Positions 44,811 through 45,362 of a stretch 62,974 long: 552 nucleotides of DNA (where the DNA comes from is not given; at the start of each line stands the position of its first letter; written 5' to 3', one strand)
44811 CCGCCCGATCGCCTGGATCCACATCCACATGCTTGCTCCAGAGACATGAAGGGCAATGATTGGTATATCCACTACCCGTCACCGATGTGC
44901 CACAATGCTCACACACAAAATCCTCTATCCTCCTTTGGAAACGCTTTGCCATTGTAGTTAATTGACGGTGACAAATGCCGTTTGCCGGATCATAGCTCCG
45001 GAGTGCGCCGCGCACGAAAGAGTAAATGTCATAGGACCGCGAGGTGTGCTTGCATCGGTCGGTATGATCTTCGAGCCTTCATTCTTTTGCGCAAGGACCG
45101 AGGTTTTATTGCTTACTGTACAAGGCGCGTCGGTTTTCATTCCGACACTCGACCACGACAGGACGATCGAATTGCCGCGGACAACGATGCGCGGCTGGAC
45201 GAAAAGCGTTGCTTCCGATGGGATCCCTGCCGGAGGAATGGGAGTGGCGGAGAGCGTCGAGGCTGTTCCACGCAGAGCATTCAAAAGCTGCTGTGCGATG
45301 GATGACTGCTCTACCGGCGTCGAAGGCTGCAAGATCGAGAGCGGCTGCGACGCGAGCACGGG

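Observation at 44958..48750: Three tandem secreted paralogs: different (putatively peptidoglycan-cleaving) N-modules fused to one conserved 84-aa C-terminal domain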

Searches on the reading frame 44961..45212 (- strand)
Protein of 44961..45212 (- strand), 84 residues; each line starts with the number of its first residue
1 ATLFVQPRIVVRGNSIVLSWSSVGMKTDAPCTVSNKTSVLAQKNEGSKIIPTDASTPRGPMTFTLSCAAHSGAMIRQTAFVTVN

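Call 19: find_related_loci(query=A3, collection=genome_contigs, flank=8000)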
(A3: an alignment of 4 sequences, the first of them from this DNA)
Query A3 (84 aa) in genome_contigs; peptide patterns used: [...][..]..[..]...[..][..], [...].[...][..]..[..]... (x = any residue, [..] = any of these).
23 stretches matched a pattern; 8 encode a relative of the query (tblastn E <= 1e-3); 8 distinct loci.
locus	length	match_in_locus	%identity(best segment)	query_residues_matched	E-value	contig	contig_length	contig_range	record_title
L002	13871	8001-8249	49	1-84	2e-23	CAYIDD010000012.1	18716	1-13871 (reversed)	MAG TPA_asm: uncultured Candidatus Saccharibacteria bacterium isolate ERP119705_co18_166 genome assembly, contig: NODE_3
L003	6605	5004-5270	45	1-83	6e-19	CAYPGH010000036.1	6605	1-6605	MAG TPA_asm: uncultured Candidatus Saccharibacteria bacterium isolate SRP050083_co2_53 genome assembly, contig: NODE_104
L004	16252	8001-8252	46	1-83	3e-18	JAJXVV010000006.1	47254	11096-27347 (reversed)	MAG: bacterium isolate BP5.bin44 NODE_1121_length_47254_cov_6.702655, whole genome shotgun sequence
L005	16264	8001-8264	44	1-83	6e-18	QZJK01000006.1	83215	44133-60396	MAG: Candidatus Parcubacteria bacterium isolate SURF_41 Ga0104751_1000267, whole genome shotgun sequence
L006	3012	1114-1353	47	3-79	2e-16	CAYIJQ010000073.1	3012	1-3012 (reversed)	MAG TPA_asm: uncultured Candidatus Saccharibacteria bacterium isolate ERP119705_co24_1052 genome assembly, contig: NODE_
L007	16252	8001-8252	39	1-84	2e-15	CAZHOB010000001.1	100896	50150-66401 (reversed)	MAG TPA_asm: uncultured Candidatus Saccharibacteria bacterium isolate SRP193066_co2_91 genome assembly, contig: NODE_43_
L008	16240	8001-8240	34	1-83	1e-11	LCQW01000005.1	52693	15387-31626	MAG: Candidatus Kaiserbacteria bacterium GW2011_GWA2_52_12 UY67_C0005, whole genome shotgun sequence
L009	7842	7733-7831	52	1-33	6e-8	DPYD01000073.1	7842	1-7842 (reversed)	MAG TPA_asm: Candidatus Kaiserbacteria bacterium isolate UBA10103 contig_650, whole genome shotgun sequence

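Call 25: search_protein_families(library=pfam, proteins=[L002:8321-9517:+, L002:6861-8249:+, L004:6849-8255:+, L003:3351-5273:+, L005:6291-8267:+, L007:6654-8252:+, L006:1-1371:+, L008:6885-8243:+], max_evalue=0.1)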
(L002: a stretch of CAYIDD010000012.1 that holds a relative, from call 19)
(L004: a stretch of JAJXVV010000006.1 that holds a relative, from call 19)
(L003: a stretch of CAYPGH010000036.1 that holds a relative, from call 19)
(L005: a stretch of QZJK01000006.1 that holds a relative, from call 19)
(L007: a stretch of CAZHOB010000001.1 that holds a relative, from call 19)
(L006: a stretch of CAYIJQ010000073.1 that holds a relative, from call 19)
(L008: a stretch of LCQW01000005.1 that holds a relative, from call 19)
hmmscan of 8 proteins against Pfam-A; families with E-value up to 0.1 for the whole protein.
L002:8321-9517:+ (399 aa): 0 families

L002:6861-8249:+ (463 aa): 0 families

L004:6849-8255:+ (469 aa): 2 families
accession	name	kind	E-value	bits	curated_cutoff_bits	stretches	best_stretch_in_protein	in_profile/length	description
PF01464.25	SLT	-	2.1e-06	27.7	21.3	1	52-130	3-78/117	Transglycosylase SLT domain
PF06737.19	Transglycosylas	-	0.0016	19.5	27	1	68-112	9-54/77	Transglycosylase-like domain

L003:3351-5273:+ (641 aa): 1 family
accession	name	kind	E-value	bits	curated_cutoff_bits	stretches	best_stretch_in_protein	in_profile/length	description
PF10415.14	FumaraseC_C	-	0.034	15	32.5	0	203-247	1-45/54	Fumarase C C-terminus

L005:6291-8267:+ (659 aa): 0 families

L007:6654-8252:+ (533 aa): 0 families

L006:1-1371:+ (457 aa): 0 families

L008:6885-8243:+ (453 aa): 0 families

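Call 28: search_protein_representatives(alignment_id=A3)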
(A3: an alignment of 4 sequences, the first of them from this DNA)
Query: 4 sequences, 84 profile positions. Proteins with E-value up to 0.001 (for the whole library): 317; up to 1e-10: 170; up to 1e-30: 4. The best 150 are listed.
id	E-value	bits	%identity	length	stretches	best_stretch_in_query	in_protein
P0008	2.3e-39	149.5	-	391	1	1-84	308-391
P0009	8.5e-39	147.7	-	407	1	1-84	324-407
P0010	8.1e-38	144.6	-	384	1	1-84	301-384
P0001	6.5e-35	135.2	-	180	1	1-84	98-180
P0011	1.0e-29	118.6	-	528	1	1-84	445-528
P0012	1.8e-28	114.6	-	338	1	1-84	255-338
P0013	1.1e-27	112.2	-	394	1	1-84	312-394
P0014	1.5e-27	111.7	-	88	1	1-84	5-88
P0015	3.2e-27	110.6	-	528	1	1-84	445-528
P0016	1.7e-25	105.1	-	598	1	1-84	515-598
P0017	3.3e-25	104.2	-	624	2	1-83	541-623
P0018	8.5e-25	102.8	-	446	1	1-83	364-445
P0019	2.0e-24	101.7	-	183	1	1-83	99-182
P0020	2.6e-24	101.3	-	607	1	1-84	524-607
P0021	4.2e-24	100.6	-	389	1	1-84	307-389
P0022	8.5e-24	99.6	-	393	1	1-84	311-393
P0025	2.1e-23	98.3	-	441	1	1-83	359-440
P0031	3.1e-22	94.6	-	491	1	1-84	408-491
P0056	6.0e-19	84.1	-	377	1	1-84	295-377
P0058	7.5e-19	83.8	-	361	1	3-84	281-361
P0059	1.6e-18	82.7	-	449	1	1-84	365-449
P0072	9.3e-18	80.3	-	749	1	1-83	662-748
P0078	5.3e-17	77.9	-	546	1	1-83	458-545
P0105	4.3e-15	71.7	-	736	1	1-84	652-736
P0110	5.9e-15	71.3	-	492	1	2-83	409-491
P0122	2.8e-14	69.1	-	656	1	1-84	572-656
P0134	1.2e-13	67.1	-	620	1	2-83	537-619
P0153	2.8e-12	62.7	-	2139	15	26-77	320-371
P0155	5.9e-12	61.7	-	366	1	1-84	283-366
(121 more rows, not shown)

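Call 39: search_protein_families(library=pfam, proteins=[P0153, P0122, P0134, P0058, P0011, P0016], max_evalue=0.1)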
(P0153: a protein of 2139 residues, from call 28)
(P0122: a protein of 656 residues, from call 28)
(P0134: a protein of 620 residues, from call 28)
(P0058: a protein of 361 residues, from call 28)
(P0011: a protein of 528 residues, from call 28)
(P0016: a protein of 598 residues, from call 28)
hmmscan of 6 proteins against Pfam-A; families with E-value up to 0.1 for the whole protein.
P0153 (2139 aa): 17 families
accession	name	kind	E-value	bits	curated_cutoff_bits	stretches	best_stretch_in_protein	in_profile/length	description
PF17803.7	Cadherin_4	-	1.1e-149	487.6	25.1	16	1488-1566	2-71/71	Bacterial cadherin-like domain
PF17963.7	Big_9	-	1.7e-143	468.4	23.6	16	1497-1607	1-89/89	Bacterial Ig domain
PF22021.2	RbmA-like_FnIII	-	1.6e-24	86.3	27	0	142-225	17-99/111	RbmA-like, FnIII domain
PF17892.7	Cadherin_5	-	2.6e-23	82.1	26.5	1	1496-1608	1-97/98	Cadherin-like domain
PF00353.25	HemolysinCabind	-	1.8e-17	63.4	23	2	1973-2005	4-36/36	RTX calcium-binding nonapeptide repeat (4 copies)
PF11614.14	FixG_C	-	3.8e-15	56.5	25.6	0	581-616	71-105/119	IG-like fold at C-terminal of FixG, putative oxidoreductase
PF02494.22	HYR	-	3.9e-13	50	21.7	0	189-219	54-81/81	HYR domain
PF20608.4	Phage_tube_C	-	2.9e-12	47.2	24.1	0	1462-1488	27-53/82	Phage tail tube protein C-terminal domain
PF02010.21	REJ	-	2.9e-10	39.8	25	0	875-937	379-444/452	REJ domain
PF13519.12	VWA_2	-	8.7e-10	39.6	27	1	1658-1770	2-106/107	von Willebrand factor type A domain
PF16403.11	Bact_surface_Ig-like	-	1.3e-09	38.4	27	0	688-709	50-71/71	Bacterial surface protein, Ig-like domain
PF05345.18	He_PIG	-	2e-05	25.4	24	0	818-906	8-96/96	Putative Ig domain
PF02098.22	His_binding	-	0.031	14.8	21.2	0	1066-1106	56-96/150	Tick histamine binding protein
PF20602.3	pAdhesive_8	-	0.031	14.4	27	0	1497-1569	5-74/140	Putative adhesive domain (group 8)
PF22352.2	K319L-like_PKD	-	0.035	14.6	27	0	680-709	55-84/84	K319L-like, PKD domain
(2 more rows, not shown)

P0122 (656 aa): 1 family
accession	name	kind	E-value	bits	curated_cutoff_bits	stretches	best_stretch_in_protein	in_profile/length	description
PF01832.25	Glucosaminidase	-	0.056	14.6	30.2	0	340-423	36-111/123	Mannosyl-glycoprotein endo-beta-N-acetylglucosaminidase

P0134 (620 aa): 0 families

P0058 (361 aa): 0 families

P0011 (528 aa): 0 families

P0016 (598 aa): 1 family
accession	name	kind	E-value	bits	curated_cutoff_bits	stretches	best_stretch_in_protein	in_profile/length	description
PF13407.12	Peripla_BP_4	-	0.033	14.2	35.1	1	176-274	126-221/258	Periplasmic binding protein domain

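Call 49: search_protein_families(library=pfam, alignment_id=A6, max_evalue=0.01)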
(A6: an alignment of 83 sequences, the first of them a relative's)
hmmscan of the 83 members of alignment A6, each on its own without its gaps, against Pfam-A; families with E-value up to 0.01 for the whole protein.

A. member 1, P0011 (528 aa): 0 families

B. families by the number of members that match (of 83 scanned): 8 families
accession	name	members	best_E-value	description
PF01464.25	SLT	14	5.3e-10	Transglycosylase SLT domain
PF03330.24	DPBB_1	4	1.3e-15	Lytic transglycolase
PF06737.19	Transglycosylas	4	0.00012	Transglycosylase-like domain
PF18013.6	Phage_lysozyme2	2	0.00073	Phage tail lysozyme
PF25393.1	LTM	2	0.00075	LUBAC thetering domain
PF05497.17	Destabilase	1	0.0018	Destabilase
PF04333.18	MlaA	1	0.0047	MlaA lipoprotein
PF19407.5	DUF5979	1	0.0096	Domain of unknown function (DUF5979)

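Call 75: find_encoding_contigs(protein=P0072, flank=6000, max_places=2)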
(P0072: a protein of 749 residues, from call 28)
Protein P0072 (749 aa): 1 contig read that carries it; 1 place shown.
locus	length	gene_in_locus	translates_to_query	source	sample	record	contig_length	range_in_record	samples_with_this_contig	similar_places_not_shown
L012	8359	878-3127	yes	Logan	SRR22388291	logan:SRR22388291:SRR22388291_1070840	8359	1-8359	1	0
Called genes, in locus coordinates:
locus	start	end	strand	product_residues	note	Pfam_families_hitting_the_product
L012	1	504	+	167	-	?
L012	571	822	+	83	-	PF02823:ATP-synt_DE_N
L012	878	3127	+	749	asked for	-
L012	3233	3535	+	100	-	PF12647:RNHCP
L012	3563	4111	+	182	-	-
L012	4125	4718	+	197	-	PF02525:Flavodoxin_2, PF03358:FMN_red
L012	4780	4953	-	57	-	-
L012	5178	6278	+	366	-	PF01926:MMR_HSR1, PF02421:FeoB_N (weak), PF06071:YchF-GTPase_C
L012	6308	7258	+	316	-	PF18920:DUF5671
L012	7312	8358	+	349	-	?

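Call 76: find_encoding_contigs(protein=P0155, flank=6000, max_places=2)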
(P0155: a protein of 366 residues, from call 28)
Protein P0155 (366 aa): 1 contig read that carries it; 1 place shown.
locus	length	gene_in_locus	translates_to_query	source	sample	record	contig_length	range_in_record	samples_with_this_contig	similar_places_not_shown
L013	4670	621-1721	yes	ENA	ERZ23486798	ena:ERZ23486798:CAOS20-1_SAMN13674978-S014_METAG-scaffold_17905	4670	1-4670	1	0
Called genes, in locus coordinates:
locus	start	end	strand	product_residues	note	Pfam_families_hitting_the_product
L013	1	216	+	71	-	?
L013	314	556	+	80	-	PF02823:ATP-synt_DE_N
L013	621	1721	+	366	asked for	-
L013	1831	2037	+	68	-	PF12647:RNHCP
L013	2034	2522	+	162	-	-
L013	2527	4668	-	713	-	?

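Call 77: find_encoding_contigs(protein=P0013, flank=5000, max_places=2)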
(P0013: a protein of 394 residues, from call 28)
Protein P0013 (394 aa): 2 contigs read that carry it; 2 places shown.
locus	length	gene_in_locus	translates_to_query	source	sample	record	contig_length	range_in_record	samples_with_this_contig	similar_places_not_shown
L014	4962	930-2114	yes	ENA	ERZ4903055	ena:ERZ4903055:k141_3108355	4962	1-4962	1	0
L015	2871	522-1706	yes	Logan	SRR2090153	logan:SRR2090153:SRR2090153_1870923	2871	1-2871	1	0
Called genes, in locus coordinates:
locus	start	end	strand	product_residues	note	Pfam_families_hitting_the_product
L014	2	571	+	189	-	?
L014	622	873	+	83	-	PF02823:ATP-synt_DE_N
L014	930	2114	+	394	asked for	PF03330:DPBB_1 (weak)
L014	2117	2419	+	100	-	PF12647:RNHCP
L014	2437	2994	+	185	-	-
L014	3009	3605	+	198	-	PF02525:Flavodoxin_2, PF03358:FMN_red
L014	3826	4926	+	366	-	PF01926:MMR_HSR1, PF02421:FeoB_N (weak), PF06071:YchF-GTPase_C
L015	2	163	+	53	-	?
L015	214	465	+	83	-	PF02823:ATP-synt_DE_N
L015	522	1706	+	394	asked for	PF03330:DPBB_1 (weak)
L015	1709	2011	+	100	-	PF12647:RNHCP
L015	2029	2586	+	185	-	-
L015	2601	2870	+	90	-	?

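Call 78: find_encoding_contigs(protein=P0110, flank=5000, max_places=2)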
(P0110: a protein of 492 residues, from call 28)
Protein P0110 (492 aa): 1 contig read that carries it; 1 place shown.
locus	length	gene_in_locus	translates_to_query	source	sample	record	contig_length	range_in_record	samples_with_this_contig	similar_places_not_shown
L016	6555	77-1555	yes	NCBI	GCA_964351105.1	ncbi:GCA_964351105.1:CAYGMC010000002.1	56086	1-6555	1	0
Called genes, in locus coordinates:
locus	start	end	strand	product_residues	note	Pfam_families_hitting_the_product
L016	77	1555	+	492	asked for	-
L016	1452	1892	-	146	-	-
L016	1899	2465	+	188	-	-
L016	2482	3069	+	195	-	PF02525:Flavodoxin_2, PF03358:FMN_red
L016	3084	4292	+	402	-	PF03952:Enolase_N, PF00113:Enolase_C, PF13378:MR_MLE_C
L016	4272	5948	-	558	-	PF20154:LNT_N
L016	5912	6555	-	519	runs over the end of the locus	-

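Call 79: find_encoding_contigs(protein=P0105, flank=5000, max_places=2)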
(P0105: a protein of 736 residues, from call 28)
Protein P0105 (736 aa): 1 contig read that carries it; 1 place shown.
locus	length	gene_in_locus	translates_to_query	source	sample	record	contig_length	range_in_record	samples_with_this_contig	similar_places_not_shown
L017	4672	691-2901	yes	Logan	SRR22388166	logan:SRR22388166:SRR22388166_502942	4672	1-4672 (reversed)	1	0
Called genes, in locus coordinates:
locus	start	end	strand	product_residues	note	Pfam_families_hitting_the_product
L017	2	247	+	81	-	?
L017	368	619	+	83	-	PF02823:ATP-synt_DE_N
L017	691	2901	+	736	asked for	-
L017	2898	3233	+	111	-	PF12647:RNHCP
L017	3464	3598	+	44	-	-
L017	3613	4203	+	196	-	PF02525:Flavodoxin_2, PF03358:FMN_red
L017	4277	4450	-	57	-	-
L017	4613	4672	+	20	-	PF01926:MMR_HSR1 (weak)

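Call 88: list_cluster_members(proteins=[P0059, P0022, P0025, P0078, P0011, P0013, P0018, P0031, P0122, P0056])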
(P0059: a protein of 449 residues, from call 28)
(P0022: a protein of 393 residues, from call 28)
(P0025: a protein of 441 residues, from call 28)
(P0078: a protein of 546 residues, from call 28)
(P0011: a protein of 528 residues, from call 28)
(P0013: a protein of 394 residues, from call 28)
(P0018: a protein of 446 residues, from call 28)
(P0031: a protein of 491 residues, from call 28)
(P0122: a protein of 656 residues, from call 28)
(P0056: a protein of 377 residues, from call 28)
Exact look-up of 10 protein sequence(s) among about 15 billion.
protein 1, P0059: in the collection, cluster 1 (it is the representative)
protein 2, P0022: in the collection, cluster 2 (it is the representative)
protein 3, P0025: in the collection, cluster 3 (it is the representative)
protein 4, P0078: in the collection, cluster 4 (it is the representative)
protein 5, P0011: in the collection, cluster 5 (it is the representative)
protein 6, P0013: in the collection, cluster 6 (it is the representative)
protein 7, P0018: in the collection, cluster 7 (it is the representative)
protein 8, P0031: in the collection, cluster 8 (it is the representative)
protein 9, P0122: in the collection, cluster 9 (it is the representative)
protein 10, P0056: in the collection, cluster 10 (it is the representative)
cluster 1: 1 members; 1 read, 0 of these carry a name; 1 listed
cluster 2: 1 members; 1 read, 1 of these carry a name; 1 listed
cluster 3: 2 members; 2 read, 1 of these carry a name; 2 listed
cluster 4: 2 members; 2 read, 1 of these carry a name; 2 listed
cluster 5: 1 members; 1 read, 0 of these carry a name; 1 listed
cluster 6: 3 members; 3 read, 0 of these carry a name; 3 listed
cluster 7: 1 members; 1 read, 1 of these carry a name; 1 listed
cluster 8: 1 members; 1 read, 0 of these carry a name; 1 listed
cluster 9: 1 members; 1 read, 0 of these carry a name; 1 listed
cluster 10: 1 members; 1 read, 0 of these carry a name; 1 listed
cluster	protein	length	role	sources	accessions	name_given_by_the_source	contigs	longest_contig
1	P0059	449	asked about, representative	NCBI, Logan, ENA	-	-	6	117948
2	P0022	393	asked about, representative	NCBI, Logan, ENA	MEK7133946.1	MAG: hypothetical protein AAB804_02650 [Patescibacteria group bacterium]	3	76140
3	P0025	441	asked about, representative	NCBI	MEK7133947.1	MAG: hypothetical protein AAB804_02655 [Patescibacteria group bacterium]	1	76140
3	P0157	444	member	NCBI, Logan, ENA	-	-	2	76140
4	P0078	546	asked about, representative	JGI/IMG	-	-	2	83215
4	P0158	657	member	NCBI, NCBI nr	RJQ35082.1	hypothetical protein C4556_01030 [Candidatus Parcubacteria bacterium] | MAG: hypothetical protein C4556_01030 [Candidatus Parcubacteria bacterium]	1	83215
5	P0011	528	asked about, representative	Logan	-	-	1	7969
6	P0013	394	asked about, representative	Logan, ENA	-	-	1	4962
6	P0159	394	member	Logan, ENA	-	-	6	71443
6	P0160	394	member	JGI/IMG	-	-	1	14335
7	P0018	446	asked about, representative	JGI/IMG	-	hypothetical protein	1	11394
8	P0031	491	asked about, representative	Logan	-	-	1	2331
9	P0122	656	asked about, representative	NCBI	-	-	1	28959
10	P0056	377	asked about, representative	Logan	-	-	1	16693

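Call 92: search_protein_families(library=phrogs, proteins=[L007:6654-8252:+, L005:6291-8267:+], max_evalue=0.01)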
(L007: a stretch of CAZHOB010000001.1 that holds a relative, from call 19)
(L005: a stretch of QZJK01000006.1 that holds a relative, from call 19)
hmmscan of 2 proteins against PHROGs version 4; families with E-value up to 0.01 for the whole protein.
L007:6654-8252:+ (533 aa): 3 families
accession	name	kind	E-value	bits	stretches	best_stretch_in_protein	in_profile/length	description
phrog_873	-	head and packaging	1.5e-13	51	1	177-305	389-513/1277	endolysin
phrog_7694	-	unknown function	5.8e-07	29.7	1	126-286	484-647/675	-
phrog_2276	-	tail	5.6e-05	23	1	167-273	505-613/673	tail length tape measure protein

L005:6291-8267:+ (659 aa): 0 families

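Call 96: find_related_loci(query=A3, collection=viral_contigs, flank=6000)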
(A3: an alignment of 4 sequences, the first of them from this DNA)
Query A3 (84 aa) in viral_contigs; peptide patterns used: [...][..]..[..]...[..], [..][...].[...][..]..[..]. (x = any residue, [..] = any of these).
59 stretches matched a pattern, but none encodes a relative of the query by tblastn (E <= 1e-3).
